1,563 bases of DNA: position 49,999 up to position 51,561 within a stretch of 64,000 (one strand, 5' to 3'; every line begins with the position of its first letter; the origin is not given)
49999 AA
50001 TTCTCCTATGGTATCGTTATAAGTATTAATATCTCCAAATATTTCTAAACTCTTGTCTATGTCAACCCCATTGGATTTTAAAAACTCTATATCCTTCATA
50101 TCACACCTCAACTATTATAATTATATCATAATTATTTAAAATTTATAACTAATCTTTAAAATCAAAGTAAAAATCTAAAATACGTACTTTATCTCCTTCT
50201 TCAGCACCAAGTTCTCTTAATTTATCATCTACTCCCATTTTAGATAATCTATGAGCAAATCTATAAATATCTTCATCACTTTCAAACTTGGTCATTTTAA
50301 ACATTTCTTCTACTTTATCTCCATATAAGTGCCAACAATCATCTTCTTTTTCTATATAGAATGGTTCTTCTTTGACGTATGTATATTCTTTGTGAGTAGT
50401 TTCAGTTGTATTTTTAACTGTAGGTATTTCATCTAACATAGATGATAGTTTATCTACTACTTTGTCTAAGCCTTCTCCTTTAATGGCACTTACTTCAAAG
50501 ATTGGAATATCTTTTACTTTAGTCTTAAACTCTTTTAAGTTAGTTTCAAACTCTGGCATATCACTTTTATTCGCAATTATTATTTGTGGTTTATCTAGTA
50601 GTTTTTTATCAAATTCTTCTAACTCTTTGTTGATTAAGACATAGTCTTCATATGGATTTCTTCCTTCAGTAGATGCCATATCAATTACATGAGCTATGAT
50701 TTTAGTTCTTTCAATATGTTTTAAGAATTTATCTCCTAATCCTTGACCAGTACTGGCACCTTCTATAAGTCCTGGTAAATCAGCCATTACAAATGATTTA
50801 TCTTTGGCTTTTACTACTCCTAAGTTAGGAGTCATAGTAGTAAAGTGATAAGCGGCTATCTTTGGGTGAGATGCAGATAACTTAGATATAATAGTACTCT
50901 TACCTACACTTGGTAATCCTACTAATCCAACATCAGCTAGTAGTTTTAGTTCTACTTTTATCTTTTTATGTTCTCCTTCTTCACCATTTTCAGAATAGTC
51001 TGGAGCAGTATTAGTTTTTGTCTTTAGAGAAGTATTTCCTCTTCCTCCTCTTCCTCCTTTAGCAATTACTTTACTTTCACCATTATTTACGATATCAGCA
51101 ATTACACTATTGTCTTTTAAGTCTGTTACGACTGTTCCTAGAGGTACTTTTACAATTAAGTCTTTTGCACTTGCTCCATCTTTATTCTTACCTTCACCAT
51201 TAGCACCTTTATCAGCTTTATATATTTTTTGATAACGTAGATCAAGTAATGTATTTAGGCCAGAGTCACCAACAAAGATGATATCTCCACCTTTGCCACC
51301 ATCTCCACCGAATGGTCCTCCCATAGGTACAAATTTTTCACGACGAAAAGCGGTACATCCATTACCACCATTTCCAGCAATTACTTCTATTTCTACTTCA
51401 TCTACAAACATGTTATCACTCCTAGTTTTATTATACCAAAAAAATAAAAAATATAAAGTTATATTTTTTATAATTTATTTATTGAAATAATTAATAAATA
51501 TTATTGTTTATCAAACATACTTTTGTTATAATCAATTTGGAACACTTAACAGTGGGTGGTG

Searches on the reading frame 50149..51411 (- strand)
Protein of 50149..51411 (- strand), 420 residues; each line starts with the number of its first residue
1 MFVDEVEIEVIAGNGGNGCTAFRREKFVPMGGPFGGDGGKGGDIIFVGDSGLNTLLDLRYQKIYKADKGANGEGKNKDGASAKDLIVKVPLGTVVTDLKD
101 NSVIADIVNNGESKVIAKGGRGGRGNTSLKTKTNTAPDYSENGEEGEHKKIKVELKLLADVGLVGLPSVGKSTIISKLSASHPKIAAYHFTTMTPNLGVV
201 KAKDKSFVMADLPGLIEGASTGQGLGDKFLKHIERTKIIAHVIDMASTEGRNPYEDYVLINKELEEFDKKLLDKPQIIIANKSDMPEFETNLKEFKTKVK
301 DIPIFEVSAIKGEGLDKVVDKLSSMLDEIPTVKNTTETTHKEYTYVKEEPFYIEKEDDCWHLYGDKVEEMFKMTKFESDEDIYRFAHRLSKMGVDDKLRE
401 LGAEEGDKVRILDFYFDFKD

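Call 12: find_encoding_contigs(protein=window:50149-51411:-, flank=3000, max_places=10)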
Protein window:50149-51411:- (420 aa): 5 contigs read that carry it; 2 places shown.
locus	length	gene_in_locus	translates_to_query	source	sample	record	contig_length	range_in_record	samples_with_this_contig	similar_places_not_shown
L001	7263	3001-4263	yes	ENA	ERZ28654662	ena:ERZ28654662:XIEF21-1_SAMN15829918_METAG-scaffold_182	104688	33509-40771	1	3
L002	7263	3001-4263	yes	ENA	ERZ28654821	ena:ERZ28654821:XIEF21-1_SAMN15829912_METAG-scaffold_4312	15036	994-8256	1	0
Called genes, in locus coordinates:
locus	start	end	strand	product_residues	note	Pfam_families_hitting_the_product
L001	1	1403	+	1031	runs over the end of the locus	PF00580:UvrD-helicase, PF01443:Viral_helicase1 (faint), PF13245:AAA_19, PF00580:UvrD-helicase, PF13361:UvrD_C, PF13538:UvrD_C_2 (faint)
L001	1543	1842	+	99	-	PF00829:Ribosomal_L21p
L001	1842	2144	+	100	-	PF04327:Peptidase_Prp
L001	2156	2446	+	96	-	PF01016:Ribosomal_L27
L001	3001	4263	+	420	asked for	PF01018:GTP1_OBG, PF00025:Arf, PF01926:MMR_HSR1, PF02421:FeoB_N, PF09269:DUF1967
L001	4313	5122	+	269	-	PF00072:Response_reg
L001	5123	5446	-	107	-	-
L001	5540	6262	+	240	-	PF20772:TACO1_YebC_N, PF01709:Transcrip_reg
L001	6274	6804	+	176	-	-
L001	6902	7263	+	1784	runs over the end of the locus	PF09479:Flg_new, PF24547:DUF7601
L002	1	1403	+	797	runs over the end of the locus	?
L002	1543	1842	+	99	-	PF00829:Ribosomal_L21p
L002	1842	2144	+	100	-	PF04327:Peptidase_Prp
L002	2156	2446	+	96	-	PF01016:Ribosomal_L27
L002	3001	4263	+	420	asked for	PF01018:GTP1_OBG, PF00025:Arf, PF01926:MMR_HSR1, PF02421:FeoB_N, PF09269:DUF1967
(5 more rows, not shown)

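Call 13: find_related_loci(query=window:50149-51411:-, collection=genome_contigs, flank=4000)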
Query window:50149-51411:- (420 aa) in genome_contigs; peptide patterns used: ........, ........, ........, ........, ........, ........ (x = any residue, [..] = any of these).
357 stretches matched a pattern; 300 encode a relative of the query (tblastn E <= 1e-3); the best 80 are kept; 80 distinct loci.
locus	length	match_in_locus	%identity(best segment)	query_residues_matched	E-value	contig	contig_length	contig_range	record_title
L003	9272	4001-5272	72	1-420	0e+0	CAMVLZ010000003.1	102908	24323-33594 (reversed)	MAG TPA_asm: uncultured Firmicutes bacterium isolate SRR8387716_bin.23_metaWRAP_v1.3_MAG genome assembly, contig: ERZ142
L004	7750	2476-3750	72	1-420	0e+0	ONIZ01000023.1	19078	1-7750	uncultured Firmicutes bacterium isolate RUG343 genome assembly, contig: scaffold_2203, whole genome shotgun sequence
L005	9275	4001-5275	71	1-420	0e+0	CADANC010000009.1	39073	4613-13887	MAG: uncultured Erysipelotrichaceae bacterium isolate RUG13444 genome assembly, contig: RUG13444_asm_9, whole genome sho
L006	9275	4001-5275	69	1-420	0e+0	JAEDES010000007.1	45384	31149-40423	MAG: Bacilli bacterium isolate MAG064 NODE_367_length_45384_cov_10.526374, whole genome shotgun sequence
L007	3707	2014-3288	68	1-419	0e+0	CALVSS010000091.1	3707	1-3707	MAG: uncultured Bacilli bacterium isolate BRZ_IM__bin73 genome assembly, contig: BRZ_IM__NODE_24326_length_3707_cov_3.78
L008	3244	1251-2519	69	1-420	0e+0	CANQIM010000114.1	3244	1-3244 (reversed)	MAG: uncultured Bacilli bacterium isolate Lapin-028__bin25 genome assembly, contig: Lapin-028__NODE_30793_length_3244_co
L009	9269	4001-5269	68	1-420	2e-180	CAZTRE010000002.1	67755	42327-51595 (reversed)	MAG TPA_asm: uncultured Mycoplasma sp. isolate SRP287540_co1_217 genome assembly, contig: NODE_321_length_67755_cov_27.3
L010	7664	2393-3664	68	1-419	2e-180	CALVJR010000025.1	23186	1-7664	MAG: uncultured Bacilli bacterium isolate BRZ_BH__bin66 genome assembly, contig: BRZ_BH__NODE_2134_length_23186_cov_13.9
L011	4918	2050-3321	67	1-419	0e+0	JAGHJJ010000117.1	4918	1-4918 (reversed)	MAG: Bacilli bacterium isolate MAG.7 k127_1799124, whole genome shotgun sequence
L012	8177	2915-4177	68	1-418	4e-180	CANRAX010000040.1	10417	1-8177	MAG: uncultured Bacilli bacterium isolate Lapin-016__bin45 genome assembly, contig: Lapin-016__NODE_5845_length_10417_co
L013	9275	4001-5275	68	1-420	4e-180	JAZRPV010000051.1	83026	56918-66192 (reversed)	MAG: Bacilli bacterium isolate T1900045371_YK20190061.MAGScoT_cleanbin_000010 SGB_6857_k141_112859, whole genome shotgun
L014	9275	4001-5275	67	1-419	7e-180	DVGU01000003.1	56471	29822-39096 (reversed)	MAG TPA_asm: Candidatus Faecimonas gallistercoris isolate CHK189-3136 CHK189__C14172_L56471_ERR3414584, whole genome sho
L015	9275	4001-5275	69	1-420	2e-179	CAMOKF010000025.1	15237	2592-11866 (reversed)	MAG: uncultured Firmicutes bacterium isolate SRR873608_bin.62_metaWRAP_v1.3_MAG genome assembly, contig: NODE_11696_leng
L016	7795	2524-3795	68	1-420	3e-179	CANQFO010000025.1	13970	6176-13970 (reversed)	MAG: uncultured Bacilli bacterium isolate Lapin-007__bin24 genome assembly, contig: Lapin-007__NODE_1632_length_13970_co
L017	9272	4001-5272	67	1-420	2e-179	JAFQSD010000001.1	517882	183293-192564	MAG: Bacilli bacterium isolate RGIG2101 Goat_Colon-3__c54032, whole genome shotgun sequence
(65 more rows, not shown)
